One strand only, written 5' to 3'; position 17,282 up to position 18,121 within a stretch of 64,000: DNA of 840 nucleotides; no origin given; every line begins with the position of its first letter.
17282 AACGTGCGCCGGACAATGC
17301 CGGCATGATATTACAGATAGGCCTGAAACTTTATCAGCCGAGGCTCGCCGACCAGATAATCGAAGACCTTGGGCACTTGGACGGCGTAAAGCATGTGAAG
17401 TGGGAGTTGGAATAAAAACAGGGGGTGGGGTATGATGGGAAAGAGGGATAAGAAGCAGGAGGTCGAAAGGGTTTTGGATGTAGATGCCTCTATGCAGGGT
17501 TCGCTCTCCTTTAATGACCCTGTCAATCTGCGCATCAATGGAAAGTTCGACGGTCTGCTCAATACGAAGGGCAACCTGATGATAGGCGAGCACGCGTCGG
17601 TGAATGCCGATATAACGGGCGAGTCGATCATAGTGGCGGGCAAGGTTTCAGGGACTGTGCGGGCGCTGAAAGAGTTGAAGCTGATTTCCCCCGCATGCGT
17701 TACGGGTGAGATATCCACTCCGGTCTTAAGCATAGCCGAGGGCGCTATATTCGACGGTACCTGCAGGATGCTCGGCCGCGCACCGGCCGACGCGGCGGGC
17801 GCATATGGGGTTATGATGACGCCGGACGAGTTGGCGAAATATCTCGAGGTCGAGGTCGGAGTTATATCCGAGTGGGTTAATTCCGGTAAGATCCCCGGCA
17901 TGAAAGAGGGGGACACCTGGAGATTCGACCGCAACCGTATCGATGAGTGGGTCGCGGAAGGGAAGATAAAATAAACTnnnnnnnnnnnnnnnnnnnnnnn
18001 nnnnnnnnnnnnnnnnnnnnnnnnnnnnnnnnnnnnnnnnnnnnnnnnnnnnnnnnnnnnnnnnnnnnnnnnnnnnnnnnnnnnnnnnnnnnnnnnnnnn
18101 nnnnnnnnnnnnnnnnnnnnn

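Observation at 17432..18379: Bactofilin fused to an excisionase-type DNA-binding domain, followed by a tail-anchored membrane paralog of the same HTH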

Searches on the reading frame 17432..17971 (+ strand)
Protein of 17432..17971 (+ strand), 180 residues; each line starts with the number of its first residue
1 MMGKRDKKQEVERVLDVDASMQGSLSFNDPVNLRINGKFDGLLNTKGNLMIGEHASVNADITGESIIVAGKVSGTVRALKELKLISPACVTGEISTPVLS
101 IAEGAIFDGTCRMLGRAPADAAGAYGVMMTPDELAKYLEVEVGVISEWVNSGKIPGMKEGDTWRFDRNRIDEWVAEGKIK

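Call 3: search_protein_families(library=pfam, proteins=[window:17432-17971:+], max_evalue=0.1)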
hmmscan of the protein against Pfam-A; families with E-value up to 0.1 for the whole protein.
window:17432-17971:+ (180 aa): 3 families
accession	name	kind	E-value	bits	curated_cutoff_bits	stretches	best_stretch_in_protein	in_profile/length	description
PF04519.19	Bactofilin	-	3.2e-23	82.2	27.9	1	14-111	2-97/98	Polymer-forming cytoskeletal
PF12728.13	HTH_17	-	8.8e-12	45.5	27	1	128-177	1-50/51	Helix-turn-helix domain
PF13411.12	MerR_1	-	0.055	14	21.6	1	129-170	1-43/69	MerR HTH family regulatory protein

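Call 4: search_protein_families(library=ncbifam, proteins=[window:17432-17971:+], max_evalue=0.1)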
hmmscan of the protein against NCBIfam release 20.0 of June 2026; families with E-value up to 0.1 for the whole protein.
window:17432-17971:+ (180 aa): 3 families
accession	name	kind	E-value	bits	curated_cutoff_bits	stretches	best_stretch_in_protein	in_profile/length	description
NF047737.1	antiphage_MADS1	equivalog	1.6e-11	44.3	80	1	128-174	3-49/49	methylation-associated defense system helix-turn-helix domain-containing protein MAD1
TIGR01764.1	excise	domain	1.3e-10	41.5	28.8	1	129-175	2-48/49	excisionase family DNA-binding protein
NF033787.1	HTH_BldC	subfamily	0.023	14.5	77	0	128-158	2-32/49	BldC family transcriptional regulator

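Call 5: find_homologous_proteins(query=window:17432-17971:+)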
Query window:17432-17971:+ (180 aa): 1760 proteins with E <= 0.001 among 1901 candidates; the best 120 are listed.
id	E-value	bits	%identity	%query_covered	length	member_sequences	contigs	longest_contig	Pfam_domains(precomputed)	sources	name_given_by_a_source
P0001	3.7e-112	390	99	100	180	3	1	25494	PF12728.14,PF04519.20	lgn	-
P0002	3.0e-94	332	83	100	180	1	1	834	PF12728.14,PF04519.20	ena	-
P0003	6.7e-94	331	83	100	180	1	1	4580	PF12728.14,PF04519.20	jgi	jgi:excisionase family DNA binding protein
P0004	1.7e-91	323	81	100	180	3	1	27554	PF12728.14,PF04519.20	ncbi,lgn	-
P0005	3.3e-91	322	82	100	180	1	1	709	PF12728.14,PF04519.20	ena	-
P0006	2.1e-90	319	80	99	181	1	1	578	PF12728.14,PF04519.20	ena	-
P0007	2.9e-90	319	79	100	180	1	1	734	PF12728.14,PF04519.20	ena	-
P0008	8.6e-90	317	80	100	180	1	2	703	PF12728.14,PF04519.20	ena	-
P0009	8.9e-90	317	80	100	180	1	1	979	PF12728.14,PF04519.20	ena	-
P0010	9.2e-90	317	81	100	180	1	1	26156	PF12728.14,PF04519.20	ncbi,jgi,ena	ncbi:MAG: polymer-forming cytoskeletal protein [Candidatus Omnitrophota bacterium]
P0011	1.2e-89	317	79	100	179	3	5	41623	PF12728.14,PF04519.20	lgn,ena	-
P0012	1.3e-89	317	78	100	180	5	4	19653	PF12728.14,PF04519.20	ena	-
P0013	1.6e-89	317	79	100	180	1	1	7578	PF12728.14,PF04519.20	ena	-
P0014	2.0e-89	316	81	100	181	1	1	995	PF12728.14,PF04519.20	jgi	-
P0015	5.6e-89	315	80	100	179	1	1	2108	PF12728.14,PF04519.20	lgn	-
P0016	7.7e-89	314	79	99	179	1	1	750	PF12728.14,PF04519.20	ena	-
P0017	8.5e-89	314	79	100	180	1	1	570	PF12728.14,PF04519.20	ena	-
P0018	9.5e-89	314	79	100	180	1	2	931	PF12728.14,PF04519.20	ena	-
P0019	2.2e-88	313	79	99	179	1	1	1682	PF12728.14,PF04519.20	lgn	-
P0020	3.5e-88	312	77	100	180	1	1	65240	PF12728.14,PF04519.20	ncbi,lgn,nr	ncbi:MAG: polymer-forming cytoskeletal protein [Candidatus Omnitrophica bacterium]|nr:polymer-formin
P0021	5.5e-88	312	79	100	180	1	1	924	PF12728.14,PF04519.20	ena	-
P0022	6.5e-88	311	79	100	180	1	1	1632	PF12728.14,PF04519.20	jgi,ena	-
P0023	9.0e-88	311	79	100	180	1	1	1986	PF12728.14,PF04519.20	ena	-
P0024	1.1e-87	311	76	100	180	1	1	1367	PF12728.14,PF04519.20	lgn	-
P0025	2.5e-87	309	78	100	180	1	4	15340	PF12728.14,PF04519.20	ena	-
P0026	2.6e-87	309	79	100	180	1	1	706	PF12728.14,PF04519.20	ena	-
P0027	2.7e-87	309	78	100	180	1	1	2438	PF12728.14,PF04519.20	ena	-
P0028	3.0e-87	309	79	100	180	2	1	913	PF12728.14,PF04519.20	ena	-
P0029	7.0e-87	308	77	100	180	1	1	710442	PF12728.14,PF04519.20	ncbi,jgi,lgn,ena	ncbi:MAG: polymer-forming cytoskeletal protein [Candidatus Omnitrophota bacterium]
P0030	1.1e-86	307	79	100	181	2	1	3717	PF12728.14,PF04519.20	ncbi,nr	ncbi:MAG: polymer-forming cytoskeletal protein [Candidatus Omnitrophica bacterium]|nr:polymer-formin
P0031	1.1e-86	307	79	100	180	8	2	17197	PF12728.14,PF04519.20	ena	-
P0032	3.2e-86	306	78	100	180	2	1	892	PF12728.14,PF04519.20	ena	-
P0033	3.7e-86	306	79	100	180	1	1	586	PF12728.14,PF04519.20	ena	-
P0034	5.8e-86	305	76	100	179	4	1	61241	PF12728.14,PF04519.20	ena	-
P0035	7.5e-86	305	78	100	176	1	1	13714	PF12728.14,PF04519.20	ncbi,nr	ncbi:MAG: polymer-forming cytoskeletal protein [Candidatus Omnitrophota bacterium]|nr:polymer-formin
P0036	8.3e-86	304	78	100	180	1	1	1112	PF12728.14,PF04519.20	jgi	-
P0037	4.7e-85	302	75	100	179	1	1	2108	PF12728.14,PF04519.20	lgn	-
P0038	4.9e-85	302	77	100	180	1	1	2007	PF12728.14,PF04519.20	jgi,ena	-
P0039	6.7e-85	302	74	100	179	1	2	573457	PF12728.14,PF04519.20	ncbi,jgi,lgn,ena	-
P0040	8.8e-85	301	77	100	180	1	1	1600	PF12728.14,PF04519.20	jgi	-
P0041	1.8e-84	300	77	99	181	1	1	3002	PF12728.14,PF04519.20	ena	-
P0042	2.1e-84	300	76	100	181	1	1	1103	PF12728.14,PF04519.20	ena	-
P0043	1.5e-83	297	74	100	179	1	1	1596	PF12728.14,PF04519.20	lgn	-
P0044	2.7e-83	296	72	100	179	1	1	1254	PF12728.14,PF04519.20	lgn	-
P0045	3.5e-83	296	76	100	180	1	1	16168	PF12728.14,PF04519.20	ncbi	-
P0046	5.9e-83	295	74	100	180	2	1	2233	PF12728.14,PF04519.20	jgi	-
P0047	2.4e-82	293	75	99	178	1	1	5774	PF12728.14,PF04519.20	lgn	-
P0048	6.1e-82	292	73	100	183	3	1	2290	PF12728.14,PF04519.20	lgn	-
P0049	7.3e-82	292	74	100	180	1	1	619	PF12728.14,PF04519.20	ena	-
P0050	1.6e-81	290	73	100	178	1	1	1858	PF12728.14,PF04519.20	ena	-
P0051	2.4e-81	290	72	100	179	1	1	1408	PF12728.14,PF04519.20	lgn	-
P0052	3.0e-81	290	72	100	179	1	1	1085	PF12728.14,PF04519.20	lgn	-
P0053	3.1e-81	290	73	100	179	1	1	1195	PF12728.14,PF04519.20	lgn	-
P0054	3.9e-81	289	72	100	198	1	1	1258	PF12728.14,PF04519.20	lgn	-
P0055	4.6e-81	289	72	100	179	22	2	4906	PF12728.14,PF04519.20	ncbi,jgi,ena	-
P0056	5.4e-81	289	78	99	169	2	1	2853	PF12728.14,PF04519.20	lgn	-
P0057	1.6e-80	287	73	100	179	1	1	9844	PF12728.14,PF04519.20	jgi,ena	-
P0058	3.5e-80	286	70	100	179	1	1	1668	PF12728.14,PF04519.20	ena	-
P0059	5.5e-80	286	72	100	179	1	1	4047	PF12728.14,PF04519.20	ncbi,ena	-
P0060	8.1e-80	285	72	100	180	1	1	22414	PF12728.14,PF04519.20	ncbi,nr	ncbi:MAG: polymer-forming cytoskeletal protein [Candidatus Omnitrophota bacterium]|nr:polymer-formin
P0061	1.2e-79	284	70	100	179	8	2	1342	PF12728.14,PF04519.20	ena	-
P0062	1.9e-79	284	71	100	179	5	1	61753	PF12728.14,PF04519.20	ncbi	ncbi:MAG: polymer-forming cytoskeletal protein [Candidatus Omnitrophota bacterium]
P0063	2.1e-79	284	69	100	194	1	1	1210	PF12728.14,PF04519.20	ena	-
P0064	2.1e-79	284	70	99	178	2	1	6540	PF12728.14,PF04519.20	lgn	-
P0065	3.9e-79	283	71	100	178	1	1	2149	PF12728.14,PF04519.20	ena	-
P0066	4.4e-79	283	69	100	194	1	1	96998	PF12728.14,PF04519.20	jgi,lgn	-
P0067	5.7e-79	282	68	100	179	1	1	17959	PF12728.14,PF04519.20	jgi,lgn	jgi:excisionase family DNA binding protein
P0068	8.5e-79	282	69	99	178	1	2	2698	PF12728.14,PF04519.20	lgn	-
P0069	1.0e-78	281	68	99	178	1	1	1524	PF12728.14,PF04519.20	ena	-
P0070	1.2e-78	281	70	99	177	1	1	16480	PF12728.14,PF04519.20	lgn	-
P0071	1.2e-78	281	71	100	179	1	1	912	PF12728.14,PF04519.20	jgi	-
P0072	1.5e-78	281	69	100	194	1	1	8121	PF12728.14,PF04519.20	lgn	-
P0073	2.4e-78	280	71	99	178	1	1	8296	PF12728.14,PF04519.20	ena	-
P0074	2.5e-78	280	69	99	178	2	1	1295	PF12728.14,PF04519.20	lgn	-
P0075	2.6e-78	280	69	100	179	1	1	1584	PF12728.14,PF04519.20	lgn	-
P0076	2.6e-78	280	70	100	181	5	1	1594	PF12728.14,PF04519.20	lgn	-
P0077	2.8e-78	280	68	100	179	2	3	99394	PF12728.14,PF04519.20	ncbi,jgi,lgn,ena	jgi:excisionase family DNA binding protein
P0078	2.8e-78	280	70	100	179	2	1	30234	PF12728.14,PF04519.20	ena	-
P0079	3.0e-78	280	68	100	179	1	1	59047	PF12728.14,PF04519.20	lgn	-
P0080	3.9e-78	279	71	99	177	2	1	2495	PF12728.14,PF04519.20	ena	-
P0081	4.6e-78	279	68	99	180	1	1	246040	PF12728.14,PF04519.20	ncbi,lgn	-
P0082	5.5e-78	279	70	100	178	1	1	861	PF12728.14,PF04519.20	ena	-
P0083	5.9e-78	279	67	100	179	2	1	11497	PF12728.14,PF04519.20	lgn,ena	-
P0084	6.3e-78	279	69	100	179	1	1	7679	PF12728.14,PF04519.20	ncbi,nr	ncbi:MAG: polymer-forming cytoskeletal protein [Candidatus Omnitrophota bacterium]|nr:polymer-formin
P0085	7.7e-78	279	68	100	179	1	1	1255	PF12728.14,PF04519.20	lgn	-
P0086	1.0e-77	278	68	100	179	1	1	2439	PF12728.14,PF04519.20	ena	-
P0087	1.1e-77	278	69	99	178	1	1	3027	PF12728.14,PF04519.20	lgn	-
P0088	1.1e-77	278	71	99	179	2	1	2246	PF12728.14,PF04519.20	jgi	-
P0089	1.1e-77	278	68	100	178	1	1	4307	PF12728.14,PF04519.20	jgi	jgi:excisionase family DNA binding protein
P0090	1.4e-77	278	67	100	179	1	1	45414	PF12728.14,PF04519.20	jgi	-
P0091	1.5e-77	278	71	100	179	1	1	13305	PF12728.14,PF04519.20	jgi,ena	-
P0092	1.7e-77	277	69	100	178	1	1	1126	PF12728.14,PF04519.20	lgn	-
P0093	2.1e-77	277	69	100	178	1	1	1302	PF12728.14,PF04519.20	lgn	-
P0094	2.4e-77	277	67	100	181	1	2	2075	PF12728.14,PF04519.20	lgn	-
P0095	2.7e-77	277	68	100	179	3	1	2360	PF12728.14,PF04519.20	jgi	jgi:excisionase family DNA binding protein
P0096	3.2e-77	276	68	100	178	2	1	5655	PF12728.14,PF04519.20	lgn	-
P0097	3.3e-77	276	68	100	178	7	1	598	PF12728.14,PF04519.20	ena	-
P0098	3.4e-77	276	69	100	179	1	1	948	PF12728.14,PF04519.20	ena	-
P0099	3.4e-77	276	66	100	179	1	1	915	PF12728.14,PF04519.20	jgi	-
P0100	5.3e-77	276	68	100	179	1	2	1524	PF12728.14,PF04519.20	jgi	jgi:excisionase family DNA binding protein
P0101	6.7e-77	275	69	100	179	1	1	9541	PF12728.14,PF04519.20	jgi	-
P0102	8.4e-77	275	69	100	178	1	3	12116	PF12728.14,PF04519.20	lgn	-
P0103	1.0e-76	275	72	100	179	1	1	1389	PF12728.14,PF04519.20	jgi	jgi:excisionase family DNA binding protein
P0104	1.3e-76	275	67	100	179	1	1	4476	PF12728.14,PF04519.20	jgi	-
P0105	1.3e-76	274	68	100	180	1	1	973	PF12728.14,PF04519.20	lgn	-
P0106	1.9e-76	274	69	99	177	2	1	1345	PF12728.14,PF04519.20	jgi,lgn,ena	-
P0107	1.9e-76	274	68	100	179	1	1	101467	PF12728.14,PF04519.20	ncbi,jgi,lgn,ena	ncbi:MAG: polymer-forming cytoskeletal protein [Candidatus Omnitrophota bacterium]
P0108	2.1e-76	274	68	100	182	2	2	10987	PF12728.14,PF04519.20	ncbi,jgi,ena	-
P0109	2.2e-76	274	69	100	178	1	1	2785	PF12728.14,PF04519.20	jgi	-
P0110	2.6e-76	274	70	100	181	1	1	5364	PF12728.14,PF04519.20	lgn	-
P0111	2.8e-76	273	69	99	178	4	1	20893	PF12728.14,PF04519.20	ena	-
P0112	3.3e-76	273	67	100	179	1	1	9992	PF12728.14,PF04519.20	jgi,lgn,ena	-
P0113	4.1e-76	273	71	100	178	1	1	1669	PF12728.14,PF04519.20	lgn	-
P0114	4.2e-76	273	67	100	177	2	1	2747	PF12728.14,PF04519.20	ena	-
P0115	4.4e-76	273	67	100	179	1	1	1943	PF12728.14,PF04519.20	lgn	-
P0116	5.3e-76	273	69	100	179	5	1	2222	PF12728.14,PF04519.20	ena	-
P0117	5.4e-76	273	68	99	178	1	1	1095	PF12728.14,PF04519.20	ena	-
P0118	5.7e-76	272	69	99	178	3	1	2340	PF12728.14,PF04519.20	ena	-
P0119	5.9e-76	272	67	100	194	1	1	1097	PF12728.14,PF04519.20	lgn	-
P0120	7.9e-76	272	67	100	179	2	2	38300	PF12728.14,PF04519.20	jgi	jgi:excisionase family DNA binding protein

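Call 8: find_related_loci(query=window:17432-17971:+, collection=genome_contigs, flank=6000)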
Query window:17432-17971:+ (180 aa) in genome_contigs; peptide patterns used: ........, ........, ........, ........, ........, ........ (x = any residue, [..] = any of these).
106 stretches matched a pattern; 28 encode a relative of the query (tblastn E <= 1e-3); 28 distinct loci.
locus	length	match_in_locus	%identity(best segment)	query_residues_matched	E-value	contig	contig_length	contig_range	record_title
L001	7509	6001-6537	79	1-180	9e-97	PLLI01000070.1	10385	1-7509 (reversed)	MAG: Candidatus Omnitrophota bacterium isolate fen_1322 73.20120800_E3X.45_contig_30508, whole genome shotgun sequence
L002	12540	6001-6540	77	1-180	1e-95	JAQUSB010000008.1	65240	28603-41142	MAG: Candidatus Omnitrophota bacterium isolate STD1_87 NODE_858_length_65240_cov_4.957658_Sandtown_D1, whole genome shot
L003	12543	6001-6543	80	1-180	5e-95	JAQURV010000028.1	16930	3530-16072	MAG: Candidatus Omnitrophota bacterium isolate STD1_81 NODE_8011_length_16930_cov_3.170684_Sandtown_D1, whole genome sho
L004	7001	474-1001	80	1-176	3e-94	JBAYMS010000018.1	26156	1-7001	MAG: Candidatus Omnitrophota bacterium isolate SO_2016_LW1_45 scaffold01609_LW64-88_2016, whole genome shotgun sequence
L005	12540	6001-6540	77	1-180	2e-93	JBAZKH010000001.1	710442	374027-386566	MAG: Candidatus Omnitrophota bacterium isolate SO_2017_LW4_139 scaffold_8_c1_LW137-91_2017, whole genome shotgun sequenc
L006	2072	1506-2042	72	1-180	7e-92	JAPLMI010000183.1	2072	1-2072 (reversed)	MAG: Candidatus Omnitrophota bacterium isolate LacPavin_0920_SED5_MAG_49_9 LacPavin_0920_SED5_scaffold_2078451, whole ge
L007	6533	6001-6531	71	1-178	6e-87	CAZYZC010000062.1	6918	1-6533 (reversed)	MAG TPA_asm: uncultured Planctomycetia bacterium isolate SRP178699_co1_490 genome assembly, contig: NODE_15775_length_69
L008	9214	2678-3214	71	1-180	1e-86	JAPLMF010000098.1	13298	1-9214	MAG: Candidatus Omnitrophota bacterium isolate LacPavin_0419_WC70L_MAG_47_7 LacPavin_0419_WC70L_scaffold_384671, whole g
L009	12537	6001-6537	71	1-180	3e-86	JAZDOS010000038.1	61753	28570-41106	MAG: Candidatus Omnitrophota bacterium isolate MEGAHIT-group-0.790 k141_11070863, whole genome shotgun sequence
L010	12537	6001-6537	68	1-180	2e-84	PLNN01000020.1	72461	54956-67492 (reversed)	MAG: Candidatus Omnitrophota bacterium isolate fen_1320 73.20120800_E1X.39_contig_6894, whole genome shotgun sequence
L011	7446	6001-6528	66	1-180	4e-79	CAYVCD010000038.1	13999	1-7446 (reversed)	MAG TPA_asm: uncultured Planctomycetia bacterium isolate SRP178699_co1_431 genome assembly, contig: NODE_5722_length_139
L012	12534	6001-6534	67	1-180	5e-79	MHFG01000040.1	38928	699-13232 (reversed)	MAG: Omnitrophica bacterium RIFCSPHIGHO2_02_FULL_46_20 rifcsphigho2_02_scaffold_3006, whole genome shotgun sequence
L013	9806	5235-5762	65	1-180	9e-78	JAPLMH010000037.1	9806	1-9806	MAG: Candidatus Omnitrophota bacterium isolate LacPavin_0920_WC70_MAG_48_9 LacPavin_0920_WC70_scaffold_1577880, whole ge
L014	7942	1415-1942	64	5-180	4e-77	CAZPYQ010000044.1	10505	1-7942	MAG TPA_asm: uncultured Planctomycetia bacterium isolate SRP098346_co1_237 genome assembly, contig: NODE_8070_length_105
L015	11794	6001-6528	65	1-180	1e-75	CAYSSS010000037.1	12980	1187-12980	MAG TPA_asm: uncultured Planctomycetia bacterium isolate SRP178699_co1_483 genome assembly, contig: NODE_6405_length_129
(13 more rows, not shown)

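Call 15: search_protein_representatives(protein=window:17432-17971:+)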
Query: 180 residues. Proteins with E-value up to 0.001 (for the whole library): 9556; up to 1e-10: 751; up to 1e-30: 20. The best 150 are listed.
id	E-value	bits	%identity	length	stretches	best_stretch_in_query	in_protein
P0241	2.1e-51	190.8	51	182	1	2-179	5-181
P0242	1.2e-50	188.3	51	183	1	4-180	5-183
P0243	5.8e-46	173.1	48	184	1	9-180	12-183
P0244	4.7e-45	170.1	45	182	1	4-179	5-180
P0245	6.6e-45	169.6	46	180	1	4-179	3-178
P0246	2.8e-44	167.5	49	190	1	9-176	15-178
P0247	2.4e-42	161.3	51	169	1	5-180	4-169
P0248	6.2e-42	159.9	48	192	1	10-178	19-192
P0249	1.8e-40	155.2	46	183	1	5-176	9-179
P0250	5.6e-40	153.6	48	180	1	3-176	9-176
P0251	7.4e-39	149.9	49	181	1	13-180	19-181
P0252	5.6e-38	147.0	41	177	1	3-179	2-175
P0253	1.2e-37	145.9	70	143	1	1-105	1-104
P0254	2.6e-37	144.9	49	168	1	4-176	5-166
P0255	3.1e-37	144.6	46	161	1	21-180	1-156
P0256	3.9e-37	144.3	44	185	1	4-179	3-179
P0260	3.6e-33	131.4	43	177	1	6-179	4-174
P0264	3.2e-27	112.0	54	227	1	11-123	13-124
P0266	1.2e-26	110.1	39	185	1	4-177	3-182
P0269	2.9e-26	108.9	33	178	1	6-179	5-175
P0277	1.3e-23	100.3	38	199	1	13-177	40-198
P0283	3.9e-22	95.5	46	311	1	74-180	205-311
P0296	6.8e-18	81.7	27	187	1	12-178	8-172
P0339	3.3e-15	72.9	38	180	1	21-143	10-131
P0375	2.5e-14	70.1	40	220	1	11-155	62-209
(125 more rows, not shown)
